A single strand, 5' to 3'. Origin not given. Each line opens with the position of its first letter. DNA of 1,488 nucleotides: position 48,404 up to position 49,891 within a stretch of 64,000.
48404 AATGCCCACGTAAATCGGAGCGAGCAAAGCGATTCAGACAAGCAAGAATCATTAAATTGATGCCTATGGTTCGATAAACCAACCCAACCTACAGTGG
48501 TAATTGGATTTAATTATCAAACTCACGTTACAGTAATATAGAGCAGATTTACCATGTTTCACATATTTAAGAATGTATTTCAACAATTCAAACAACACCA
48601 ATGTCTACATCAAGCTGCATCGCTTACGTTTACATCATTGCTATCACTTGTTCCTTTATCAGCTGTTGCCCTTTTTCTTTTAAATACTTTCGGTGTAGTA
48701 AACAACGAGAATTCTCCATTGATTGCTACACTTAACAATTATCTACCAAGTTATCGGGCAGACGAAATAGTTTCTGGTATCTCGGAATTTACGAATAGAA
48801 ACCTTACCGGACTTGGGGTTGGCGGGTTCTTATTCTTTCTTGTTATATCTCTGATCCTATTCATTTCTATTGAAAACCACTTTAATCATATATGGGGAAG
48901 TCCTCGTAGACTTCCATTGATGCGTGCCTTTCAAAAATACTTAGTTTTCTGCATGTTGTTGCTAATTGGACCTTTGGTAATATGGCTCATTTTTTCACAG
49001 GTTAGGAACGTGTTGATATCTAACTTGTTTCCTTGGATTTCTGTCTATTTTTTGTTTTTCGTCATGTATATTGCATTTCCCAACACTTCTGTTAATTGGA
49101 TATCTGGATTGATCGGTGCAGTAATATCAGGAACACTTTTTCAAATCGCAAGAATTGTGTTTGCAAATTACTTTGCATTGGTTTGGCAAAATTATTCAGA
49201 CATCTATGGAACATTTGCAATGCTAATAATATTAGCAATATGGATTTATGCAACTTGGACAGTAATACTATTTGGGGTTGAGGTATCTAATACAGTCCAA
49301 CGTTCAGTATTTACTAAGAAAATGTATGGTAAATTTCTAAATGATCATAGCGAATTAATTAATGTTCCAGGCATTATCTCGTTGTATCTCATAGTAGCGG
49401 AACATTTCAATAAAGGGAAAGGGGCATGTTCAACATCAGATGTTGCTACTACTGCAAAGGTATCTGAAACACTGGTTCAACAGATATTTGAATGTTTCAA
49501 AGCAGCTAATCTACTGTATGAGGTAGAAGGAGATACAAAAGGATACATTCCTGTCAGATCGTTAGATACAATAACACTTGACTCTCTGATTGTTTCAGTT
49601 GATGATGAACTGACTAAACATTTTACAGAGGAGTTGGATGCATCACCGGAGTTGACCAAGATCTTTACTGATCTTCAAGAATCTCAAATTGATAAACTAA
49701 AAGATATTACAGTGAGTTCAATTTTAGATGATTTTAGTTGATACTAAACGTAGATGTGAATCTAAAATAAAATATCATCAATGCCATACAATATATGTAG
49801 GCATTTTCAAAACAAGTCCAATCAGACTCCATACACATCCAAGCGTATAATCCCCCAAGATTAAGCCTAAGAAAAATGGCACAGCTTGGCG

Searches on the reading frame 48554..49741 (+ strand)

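Call 71: search_protein_families(library=pfam, proteins=[window:48554-49741:+], max_evalue=0.001)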
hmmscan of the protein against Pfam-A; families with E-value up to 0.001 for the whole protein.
window:48554-49741:+ (395 aa): 2 families
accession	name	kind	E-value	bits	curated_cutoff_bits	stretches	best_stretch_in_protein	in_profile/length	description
PF03631.20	Virul_fac_BrkB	-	2.7e-36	126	33.7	1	14-250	2-257/259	Virulence factor BrkB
PF02082.26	Rrf2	-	1.5e-06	28.8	30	1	287-392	19-131/132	Iron-dependent Transcriptional regulator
